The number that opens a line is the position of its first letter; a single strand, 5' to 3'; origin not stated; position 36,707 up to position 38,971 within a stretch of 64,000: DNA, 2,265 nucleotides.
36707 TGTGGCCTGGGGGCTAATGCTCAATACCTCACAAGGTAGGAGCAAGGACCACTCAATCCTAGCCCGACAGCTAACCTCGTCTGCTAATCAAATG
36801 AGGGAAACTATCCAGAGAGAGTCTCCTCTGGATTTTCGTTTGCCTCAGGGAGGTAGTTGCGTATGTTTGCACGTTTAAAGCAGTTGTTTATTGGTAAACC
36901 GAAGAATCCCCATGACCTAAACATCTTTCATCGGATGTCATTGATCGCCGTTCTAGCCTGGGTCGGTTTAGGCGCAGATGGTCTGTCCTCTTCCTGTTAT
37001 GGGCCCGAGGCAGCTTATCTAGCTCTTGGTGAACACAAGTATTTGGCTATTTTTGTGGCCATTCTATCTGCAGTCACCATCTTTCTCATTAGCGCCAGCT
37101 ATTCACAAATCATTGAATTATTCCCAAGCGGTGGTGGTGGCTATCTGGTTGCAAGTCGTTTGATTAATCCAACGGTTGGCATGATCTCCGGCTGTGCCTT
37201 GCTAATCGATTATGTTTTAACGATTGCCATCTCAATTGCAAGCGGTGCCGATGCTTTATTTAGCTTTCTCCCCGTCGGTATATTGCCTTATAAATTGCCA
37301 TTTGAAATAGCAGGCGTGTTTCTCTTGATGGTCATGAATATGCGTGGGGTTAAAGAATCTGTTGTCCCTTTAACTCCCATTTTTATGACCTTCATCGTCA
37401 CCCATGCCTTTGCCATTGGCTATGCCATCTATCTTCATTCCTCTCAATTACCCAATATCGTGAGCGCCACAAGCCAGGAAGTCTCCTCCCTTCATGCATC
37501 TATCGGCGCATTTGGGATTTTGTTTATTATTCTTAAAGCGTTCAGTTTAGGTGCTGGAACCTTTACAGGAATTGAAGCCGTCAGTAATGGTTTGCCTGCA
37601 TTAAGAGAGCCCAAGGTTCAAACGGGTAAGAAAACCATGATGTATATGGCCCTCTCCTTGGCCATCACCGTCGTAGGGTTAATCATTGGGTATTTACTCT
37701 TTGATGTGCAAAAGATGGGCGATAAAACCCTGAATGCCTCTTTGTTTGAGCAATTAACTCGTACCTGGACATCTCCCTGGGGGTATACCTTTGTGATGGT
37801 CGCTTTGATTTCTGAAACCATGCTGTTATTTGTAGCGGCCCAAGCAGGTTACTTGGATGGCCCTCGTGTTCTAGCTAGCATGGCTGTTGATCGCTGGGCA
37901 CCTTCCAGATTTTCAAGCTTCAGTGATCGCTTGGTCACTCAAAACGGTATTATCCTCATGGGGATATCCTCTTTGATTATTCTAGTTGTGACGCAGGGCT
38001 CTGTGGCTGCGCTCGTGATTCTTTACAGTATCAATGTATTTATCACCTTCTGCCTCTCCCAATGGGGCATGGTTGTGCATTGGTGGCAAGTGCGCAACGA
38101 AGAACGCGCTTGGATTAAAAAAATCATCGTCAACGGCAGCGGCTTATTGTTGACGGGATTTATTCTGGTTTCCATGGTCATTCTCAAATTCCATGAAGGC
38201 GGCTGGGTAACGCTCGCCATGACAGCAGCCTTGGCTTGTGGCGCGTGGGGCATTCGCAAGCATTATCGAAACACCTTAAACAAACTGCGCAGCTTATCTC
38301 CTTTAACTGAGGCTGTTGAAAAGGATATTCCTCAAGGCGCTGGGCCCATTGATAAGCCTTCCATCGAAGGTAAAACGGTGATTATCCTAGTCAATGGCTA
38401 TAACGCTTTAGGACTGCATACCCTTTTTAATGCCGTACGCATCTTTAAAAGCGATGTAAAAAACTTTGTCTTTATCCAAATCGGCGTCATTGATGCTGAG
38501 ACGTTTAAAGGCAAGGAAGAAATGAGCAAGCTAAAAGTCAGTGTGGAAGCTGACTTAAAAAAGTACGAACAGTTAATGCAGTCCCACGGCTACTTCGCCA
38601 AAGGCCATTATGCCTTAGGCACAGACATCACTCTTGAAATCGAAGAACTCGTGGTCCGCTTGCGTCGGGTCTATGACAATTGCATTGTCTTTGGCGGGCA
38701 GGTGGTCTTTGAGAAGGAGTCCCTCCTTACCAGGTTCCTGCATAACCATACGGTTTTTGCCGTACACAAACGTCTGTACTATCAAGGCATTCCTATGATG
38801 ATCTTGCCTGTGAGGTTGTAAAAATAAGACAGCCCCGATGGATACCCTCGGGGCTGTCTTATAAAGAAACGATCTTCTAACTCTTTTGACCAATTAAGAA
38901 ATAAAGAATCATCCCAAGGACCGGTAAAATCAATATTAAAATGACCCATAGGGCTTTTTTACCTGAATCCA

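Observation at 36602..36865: c-di-AMP (ydaO-class) riboswitch with its own sigma70 promoter and attenuator upstream of a KimA-like K+ transporter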

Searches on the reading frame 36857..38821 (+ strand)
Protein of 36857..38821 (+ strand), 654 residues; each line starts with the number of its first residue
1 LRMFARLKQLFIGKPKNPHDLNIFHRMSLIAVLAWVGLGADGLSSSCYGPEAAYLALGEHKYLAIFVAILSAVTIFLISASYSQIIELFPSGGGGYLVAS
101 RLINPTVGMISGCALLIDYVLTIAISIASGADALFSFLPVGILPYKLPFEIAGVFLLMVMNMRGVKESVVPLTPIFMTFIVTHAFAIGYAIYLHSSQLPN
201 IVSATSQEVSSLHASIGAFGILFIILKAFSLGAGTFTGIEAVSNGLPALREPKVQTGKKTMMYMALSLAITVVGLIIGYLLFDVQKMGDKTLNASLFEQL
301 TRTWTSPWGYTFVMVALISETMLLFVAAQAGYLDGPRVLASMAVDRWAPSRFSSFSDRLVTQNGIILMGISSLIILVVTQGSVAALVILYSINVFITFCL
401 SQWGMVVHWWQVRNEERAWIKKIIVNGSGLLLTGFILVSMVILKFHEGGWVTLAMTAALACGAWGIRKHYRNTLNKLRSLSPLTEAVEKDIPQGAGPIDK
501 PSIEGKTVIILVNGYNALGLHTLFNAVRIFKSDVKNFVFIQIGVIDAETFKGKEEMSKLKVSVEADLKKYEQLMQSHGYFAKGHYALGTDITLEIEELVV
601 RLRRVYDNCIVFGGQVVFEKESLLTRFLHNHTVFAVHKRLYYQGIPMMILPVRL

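Call 6: search_protein_families(library=pfam, proteins=[window:36863-38821:+])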
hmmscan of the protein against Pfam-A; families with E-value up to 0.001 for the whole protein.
window:36863-38821:+ (652 aa): 2 families
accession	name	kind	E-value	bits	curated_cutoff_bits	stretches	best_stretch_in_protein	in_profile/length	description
PF13520.12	AA_permease_2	-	2.2e-19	70.2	27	1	62-439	32-405/427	Amino acid permease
PF00324.27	AA_permease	-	2.7e-10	40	24.6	1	62-441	31-415/470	Amino acid permease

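Call 7: search_solved_structures(query=window:36863-38821:+, max_evalue=0.01, show_alignments=1)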
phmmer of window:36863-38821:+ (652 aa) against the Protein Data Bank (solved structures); distinct sequences matched with E-value up to 0.01: 1.
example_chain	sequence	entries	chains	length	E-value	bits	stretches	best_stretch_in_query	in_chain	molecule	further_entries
6s3k_B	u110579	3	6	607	9.6e-59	202.6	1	1-483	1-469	APC family permease | Potassium transporter KimA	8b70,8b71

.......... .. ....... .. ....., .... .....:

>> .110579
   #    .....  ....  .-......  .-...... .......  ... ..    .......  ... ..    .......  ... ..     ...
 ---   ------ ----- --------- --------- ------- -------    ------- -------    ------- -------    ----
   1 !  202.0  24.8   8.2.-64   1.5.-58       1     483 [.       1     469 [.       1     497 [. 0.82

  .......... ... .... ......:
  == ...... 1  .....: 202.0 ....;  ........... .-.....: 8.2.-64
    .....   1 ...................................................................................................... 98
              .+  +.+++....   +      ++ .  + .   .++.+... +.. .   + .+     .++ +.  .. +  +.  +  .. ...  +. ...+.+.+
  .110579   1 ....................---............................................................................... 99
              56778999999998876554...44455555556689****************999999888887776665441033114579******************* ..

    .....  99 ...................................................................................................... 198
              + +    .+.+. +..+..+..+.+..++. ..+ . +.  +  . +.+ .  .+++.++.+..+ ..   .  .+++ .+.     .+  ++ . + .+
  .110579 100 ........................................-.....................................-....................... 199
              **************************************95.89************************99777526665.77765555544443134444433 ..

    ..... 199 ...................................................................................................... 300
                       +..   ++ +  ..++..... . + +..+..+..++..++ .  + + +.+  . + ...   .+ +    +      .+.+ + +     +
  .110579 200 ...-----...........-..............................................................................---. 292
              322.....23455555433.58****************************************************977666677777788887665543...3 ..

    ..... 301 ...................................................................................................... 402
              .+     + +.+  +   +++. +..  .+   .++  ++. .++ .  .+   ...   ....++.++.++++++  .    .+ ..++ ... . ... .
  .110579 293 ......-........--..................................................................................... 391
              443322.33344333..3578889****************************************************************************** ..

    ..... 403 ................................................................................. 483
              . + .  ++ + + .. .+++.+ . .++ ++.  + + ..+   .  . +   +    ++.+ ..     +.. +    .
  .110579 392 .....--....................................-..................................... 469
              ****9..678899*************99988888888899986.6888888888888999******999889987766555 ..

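Call 8: search_protein_families(library=ncbifam, proteins=[window:36863-38821:+], max_evalue=0.01)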
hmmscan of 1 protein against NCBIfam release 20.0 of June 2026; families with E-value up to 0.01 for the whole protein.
window:36863-38821:+ (652 aa): 1 family
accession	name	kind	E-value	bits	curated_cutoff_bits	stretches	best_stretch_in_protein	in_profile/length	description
NF040963.1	MamI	equivalog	0.0034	17.2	80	0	396-411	11-26/69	magnetosome protein MamI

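Call 9: find_related_loci(query=window:36863-38821:+, collection=genome_contigs, flank=3000)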
Query window:36863-38821:+ (652 aa) in genome_contigs; peptide patterns used: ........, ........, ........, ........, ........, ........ (x = any residue, [..] = any of these).
141 stretches matched a pattern; 88 encode a relative of the query (tblastn E <= 1e-3); the best 80 are kept; 79 distinct loci.
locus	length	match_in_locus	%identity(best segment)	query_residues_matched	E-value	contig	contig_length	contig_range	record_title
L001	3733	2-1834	80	42-652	0e+0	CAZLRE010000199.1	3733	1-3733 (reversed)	MAG TPA_asm: uncultured Planctomycetales bacterium isolate binchicken_co16_163 genome assembly, contig: NODE_41757_lengt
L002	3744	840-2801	59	1-652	0e+0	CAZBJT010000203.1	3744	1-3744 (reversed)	MAG TPA_asm: uncultured Planctomycetales bacterium isolate binchicken_co54_492 genome assembly, contig: NODE_49601_lengt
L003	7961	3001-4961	91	1-652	0e+0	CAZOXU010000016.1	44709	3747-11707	MAG TPA_asm: uncultured Planctomycetales bacterium isolate SRP278252_co2_25 genome assembly, contig: NODE_1420_length_44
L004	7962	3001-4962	56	1-652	0e+0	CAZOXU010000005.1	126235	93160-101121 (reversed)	MAG TPA_asm: uncultured Planctomycetales bacterium isolate SRP278252_co2_25 genome assembly, contig: NODE_179_length_126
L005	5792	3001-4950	55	5-652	0e+0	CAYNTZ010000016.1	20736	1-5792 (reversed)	MAG TPA_asm: uncultured Planctomycetales bacterium isolate SRP150892_co1_50 genome assembly, contig: NODE_2288_length_20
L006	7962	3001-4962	55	1-652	0e+0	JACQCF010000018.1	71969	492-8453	MAG: Candidatus Omnitrophota bacterium isolate NC_groundwater_961_Pr1_S-0.2um_46_24 Montesol18-Sp2_coassembly_scaffold_7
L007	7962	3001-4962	55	1-652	0e+0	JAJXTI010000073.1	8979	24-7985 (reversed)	MAG: bacterium isolate BP4.bin41 NODE_11045_length_8979_cov_1.350429, whole genome shotgun sequence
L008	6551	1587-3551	55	5-652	0e+0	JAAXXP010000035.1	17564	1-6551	MAG: Chlorobiaceae bacterium isolate W9_Combined_metabat2_117 W9_Combined_metabat2_117_NODE_1729, whole genome shotgun s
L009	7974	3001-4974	55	2-652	0e+0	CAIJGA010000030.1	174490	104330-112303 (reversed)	MAG: uncultured Chlorobiaceae bacterium isolate F4_bin-342 genome assembly, contig: bin-342:30/34, whole genome shotgun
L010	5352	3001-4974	55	2-652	0e+0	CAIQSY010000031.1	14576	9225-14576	MAG: uncultured Chlorobiaceae bacterium isolate I2_bin-146 genome assembly, contig: bin-146:031/287, whole genome shotgu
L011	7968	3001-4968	55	4-652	0e+0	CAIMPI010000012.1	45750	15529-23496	MAG: uncultured Chlorobiaceae bacterium isolate AM-lipid-02-D7_bin-507 genome assembly, contig: bin-507:12/55, whole gen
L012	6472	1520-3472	55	4-652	0e+0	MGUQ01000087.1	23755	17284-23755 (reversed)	MAG: Elusimicrobia bacterium RIFCSPLOWO2_01_FULL_54_10 rifcsplowo2_01_scaffold_42778, whole genome shotgun sequence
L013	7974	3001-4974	55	2-652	0e+0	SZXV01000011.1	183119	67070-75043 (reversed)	MAG: Chlorobium sp. isolate L227-S-6D L227_S_6D_18, whole genome shotgun sequence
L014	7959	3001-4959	52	3-652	0e+0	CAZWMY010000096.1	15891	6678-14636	MAG TPA_asm: uncultured Desulfobacula sp. isolate SRP302447_co1_132 genome assembly, contig: NODE_9735_length_15891_cov_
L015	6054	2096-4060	54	1-652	0e+0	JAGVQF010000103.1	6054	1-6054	MAG: Candidatus Saganbacteria bacterium isolate DeMMO3_43 c_000000005941, whole genome shotgun sequence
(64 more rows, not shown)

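Call 10: find_encoding_contigs(protein=window:36857-38821:+, flank=3000, max_places=4)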
Protein window:36857-38821:+ (654 aa): no gene with exactly this product is on record in the collection.

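Call 12: find_encoding_contigs(protein=window:36863-38821:+, flank=3000, max_places=4)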
Protein window:36863-38821:+ (652 aa): 1 contig read that carries it; 1 place shown.
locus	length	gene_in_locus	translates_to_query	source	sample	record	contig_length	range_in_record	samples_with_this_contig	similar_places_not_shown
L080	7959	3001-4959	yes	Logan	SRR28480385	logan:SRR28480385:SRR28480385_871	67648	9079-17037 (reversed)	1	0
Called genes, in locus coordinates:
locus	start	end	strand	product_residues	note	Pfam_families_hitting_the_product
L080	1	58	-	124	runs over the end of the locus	-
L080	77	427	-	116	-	-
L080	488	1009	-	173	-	-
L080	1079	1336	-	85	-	-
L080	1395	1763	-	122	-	-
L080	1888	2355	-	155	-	PF08327:AHSA1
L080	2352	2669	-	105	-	PF01022:HTH_5, PF12840:HTH_20, PF13412:HTH_24 (faint), PF12802:MarR_2 (weak)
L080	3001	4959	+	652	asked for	PF13520:AA_permease_2, PF00324:AA_permease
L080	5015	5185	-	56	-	PF13396:PLDc_N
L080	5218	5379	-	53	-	PF05532:CsbD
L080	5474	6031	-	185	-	-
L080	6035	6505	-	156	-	PF23477:zf_Tbcl_2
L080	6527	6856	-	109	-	PF04342:DMT_6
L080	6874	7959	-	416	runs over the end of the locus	PF05977:MFS_3, PF07690:MFS_1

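Call 60: find_homologous_proteins(query=window:36863-38818:+, max_evalue=1e-30)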
Query window:36863-38818:+ (652 aa): 8000 proteins with E <= 1e-30 among 8000 candidates; the best 120 are listed.
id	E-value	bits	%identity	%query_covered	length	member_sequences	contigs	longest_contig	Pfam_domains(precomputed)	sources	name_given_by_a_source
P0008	0.0e+0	1436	100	100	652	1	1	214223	PF13520.13,PF00324.28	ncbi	-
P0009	0.0e+0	1318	91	100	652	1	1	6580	PF13520.13,PF00324.28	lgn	-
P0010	0.0e+0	1227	83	100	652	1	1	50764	PF13520.13,PF00324.28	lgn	-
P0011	0.0e+0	1182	80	100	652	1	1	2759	PF13520.13,PF00324.28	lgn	-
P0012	0.0e+0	1117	74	100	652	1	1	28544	PF13520.13,PF00324.28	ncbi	-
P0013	0.0e+0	1101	74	100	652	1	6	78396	PF13520.13,PF00324.28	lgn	-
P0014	3.5e-279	946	66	100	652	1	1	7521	PF13520.13,PF00324.28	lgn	-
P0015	7.0e-279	945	65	100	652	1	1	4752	PF13520.13,PF00324.28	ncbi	-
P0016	1.6e-275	934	65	100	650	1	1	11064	PF13520.13,PF00324.28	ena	-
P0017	4.9e-272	922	62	100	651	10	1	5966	PF13520.13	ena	-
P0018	1.0e-266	905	62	100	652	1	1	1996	PF13520.13,PF00324.28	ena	-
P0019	3.4e-265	900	62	99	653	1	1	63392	PF13520.13,PF00324.28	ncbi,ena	-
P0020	5.8e-265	899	62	100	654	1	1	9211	PF13520.13,PF00324.28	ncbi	-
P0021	1.6e-264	897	61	100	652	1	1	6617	PF13520.13,PF00324.28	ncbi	-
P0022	3.1e-264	896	61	100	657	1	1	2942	PF13520.13,PF00324.28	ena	-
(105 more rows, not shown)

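Call 61: list_cluster_members(proteins=[P0008, P0012, P0015])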
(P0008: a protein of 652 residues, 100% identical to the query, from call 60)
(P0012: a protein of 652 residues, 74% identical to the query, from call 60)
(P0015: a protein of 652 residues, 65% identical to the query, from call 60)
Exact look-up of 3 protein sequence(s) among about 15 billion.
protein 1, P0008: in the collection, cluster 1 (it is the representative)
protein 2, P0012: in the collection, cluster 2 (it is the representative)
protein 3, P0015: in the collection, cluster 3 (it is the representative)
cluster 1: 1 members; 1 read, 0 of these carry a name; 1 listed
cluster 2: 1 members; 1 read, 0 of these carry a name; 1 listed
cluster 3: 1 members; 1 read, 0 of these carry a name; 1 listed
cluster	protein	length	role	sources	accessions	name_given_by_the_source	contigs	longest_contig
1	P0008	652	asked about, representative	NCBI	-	-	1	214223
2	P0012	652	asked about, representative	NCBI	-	-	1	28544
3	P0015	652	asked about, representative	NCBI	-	-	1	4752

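Call 64: find_encoding_contigs(protein=P0010, flank=1500, max_places=2)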
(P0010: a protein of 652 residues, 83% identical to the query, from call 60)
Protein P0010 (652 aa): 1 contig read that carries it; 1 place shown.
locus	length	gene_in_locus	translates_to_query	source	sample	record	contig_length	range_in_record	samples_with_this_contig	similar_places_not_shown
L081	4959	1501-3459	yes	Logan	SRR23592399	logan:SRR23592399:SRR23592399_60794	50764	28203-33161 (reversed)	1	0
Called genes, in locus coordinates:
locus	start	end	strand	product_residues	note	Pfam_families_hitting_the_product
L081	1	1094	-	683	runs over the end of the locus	PF00999:Na_H_Exchanger, PF02080:TrkA_C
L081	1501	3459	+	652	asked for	PF13520:AA_permease_2, PF00324:AA_permease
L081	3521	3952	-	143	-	PF01451:LMWPc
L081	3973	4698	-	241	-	PF01925:TauE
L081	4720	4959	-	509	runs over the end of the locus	PF00106:adh_short, PF13561:adh_short_C2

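Call 65: find_encoding_contigs(protein=P0012, flank=1500, max_places=2)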
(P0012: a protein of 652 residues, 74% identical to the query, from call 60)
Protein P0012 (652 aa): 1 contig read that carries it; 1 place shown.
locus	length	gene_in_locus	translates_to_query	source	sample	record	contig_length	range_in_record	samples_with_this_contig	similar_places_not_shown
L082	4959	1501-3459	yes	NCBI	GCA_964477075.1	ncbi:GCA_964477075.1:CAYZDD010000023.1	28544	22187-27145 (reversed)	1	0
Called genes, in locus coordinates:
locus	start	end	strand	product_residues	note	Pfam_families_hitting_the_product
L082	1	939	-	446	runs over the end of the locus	PF00515:TPR_1 (faint), PF07719:TPR_2 (faint), PF13414:TPR_11 (weak), PF04575:SlipAM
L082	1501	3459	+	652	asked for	PF13520:AA_permease_2, PF00324:AA_permease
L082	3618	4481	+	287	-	PF10672:Methyltrans_SAM, PF03602:Cons_hypoth95 (faint)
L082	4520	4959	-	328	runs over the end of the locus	PF04116:FA_hydroxylase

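Call 66: find_encoding_contigs(protein=P0013, flank=1500, max_places=2)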
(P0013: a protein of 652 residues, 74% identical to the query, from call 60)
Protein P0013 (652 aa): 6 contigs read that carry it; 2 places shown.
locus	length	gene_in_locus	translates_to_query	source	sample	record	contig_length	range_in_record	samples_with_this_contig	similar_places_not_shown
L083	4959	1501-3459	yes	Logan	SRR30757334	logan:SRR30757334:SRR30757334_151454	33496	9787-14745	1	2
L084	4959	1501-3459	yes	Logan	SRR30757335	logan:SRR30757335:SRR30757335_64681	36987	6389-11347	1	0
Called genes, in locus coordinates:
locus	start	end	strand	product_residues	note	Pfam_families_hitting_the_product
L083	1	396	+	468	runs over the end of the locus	PF03062:MBOAT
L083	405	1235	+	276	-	-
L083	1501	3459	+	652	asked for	PF13520:AA_permease_2, PF00324:AA_permease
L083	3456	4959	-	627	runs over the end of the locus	PF00005:ABC_tran, PF03193:RsgA_GTPase (faint), PF13555:AAA_29 (faint), PF00006:ATP-synt_ab (faint), PF12848:ABC_tran_Xtn, PF02463:SMC_N (weak), PF00005:ABC_tran, PF16326:ABC_tran_CTD, +3 more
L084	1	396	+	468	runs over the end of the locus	PF03062:MBOAT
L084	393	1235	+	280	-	-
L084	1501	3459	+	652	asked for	PF13520:AA_permease_2, PF00324:AA_permease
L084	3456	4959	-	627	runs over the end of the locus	PF00005:ABC_tran, PF03193:RsgA_GTPase (faint), PF13555:AAA_29 (faint), PF00006:ATP-synt_ab (faint), PF12848:ABC_tran_Xtn, PF02463:SMC_N (weak), PF00005:ABC_tran, PF16326:ABC_tran_CTD, +3 more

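Call 67: find_encoding_contigs(protein=P0014, flank=1500, max_places=2)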
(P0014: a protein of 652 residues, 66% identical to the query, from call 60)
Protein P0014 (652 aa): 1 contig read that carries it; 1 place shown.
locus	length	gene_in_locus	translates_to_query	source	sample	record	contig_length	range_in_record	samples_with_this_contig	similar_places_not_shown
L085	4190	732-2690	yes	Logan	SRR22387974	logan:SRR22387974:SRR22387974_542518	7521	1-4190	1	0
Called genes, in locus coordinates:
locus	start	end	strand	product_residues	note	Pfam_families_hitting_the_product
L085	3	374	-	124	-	?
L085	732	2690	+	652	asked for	PF13520:AA_permease_2, PF00324:AA_permease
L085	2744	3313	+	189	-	-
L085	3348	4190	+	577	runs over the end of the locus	PF02683:DsbD_TM, PF08534:Redoxin, PF00578:AhpC-TSA, PF13905:Thioredoxin_8, PF17991:Thioredoxin_10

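Call 68: find_encoding_contigs(protein=P0015, flank=1500, max_places=2)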
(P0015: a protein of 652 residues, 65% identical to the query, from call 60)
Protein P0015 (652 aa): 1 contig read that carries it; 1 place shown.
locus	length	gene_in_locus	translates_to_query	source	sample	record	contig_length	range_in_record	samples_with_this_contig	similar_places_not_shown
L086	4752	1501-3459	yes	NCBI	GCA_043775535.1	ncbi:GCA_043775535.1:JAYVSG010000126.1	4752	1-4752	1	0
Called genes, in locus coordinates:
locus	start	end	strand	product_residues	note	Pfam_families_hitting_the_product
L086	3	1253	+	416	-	?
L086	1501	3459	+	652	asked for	PF13520:AA_permease_2, PF00324:AA_permease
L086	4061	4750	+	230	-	?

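Call 69: find_encoding_contigs(protein=P0016, flank=1500, max_places=2)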
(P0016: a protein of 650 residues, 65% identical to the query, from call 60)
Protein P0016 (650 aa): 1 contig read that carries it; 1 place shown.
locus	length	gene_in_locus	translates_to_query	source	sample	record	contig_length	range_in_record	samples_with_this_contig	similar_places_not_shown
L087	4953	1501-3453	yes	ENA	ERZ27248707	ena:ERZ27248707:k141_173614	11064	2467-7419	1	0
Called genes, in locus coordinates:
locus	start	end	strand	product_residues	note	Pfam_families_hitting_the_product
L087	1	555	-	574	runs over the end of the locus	PF00999:Na_H_Exchanger, PF02254:TrkA_N (weak)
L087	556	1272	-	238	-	PF08713:DNA_alkylation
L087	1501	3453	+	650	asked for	PF13520:AA_permease_2, PF00324:AA_permease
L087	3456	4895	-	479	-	PF00224:PK, PF02887:PK_C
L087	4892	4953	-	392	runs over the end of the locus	PF01757:Acyl_transf_3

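Call 70: find_encoding_contigs(protein=P0011, flank=1500, max_places=2)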
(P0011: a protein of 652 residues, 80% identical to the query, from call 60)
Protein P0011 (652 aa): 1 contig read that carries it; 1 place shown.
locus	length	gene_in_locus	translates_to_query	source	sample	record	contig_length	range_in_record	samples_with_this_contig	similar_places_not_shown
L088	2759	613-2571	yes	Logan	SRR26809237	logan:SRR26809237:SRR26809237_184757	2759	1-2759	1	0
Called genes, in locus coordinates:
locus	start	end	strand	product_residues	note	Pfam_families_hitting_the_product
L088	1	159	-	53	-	?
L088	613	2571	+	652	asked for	PF13520:AA_permease_2, PF00324:AA_permease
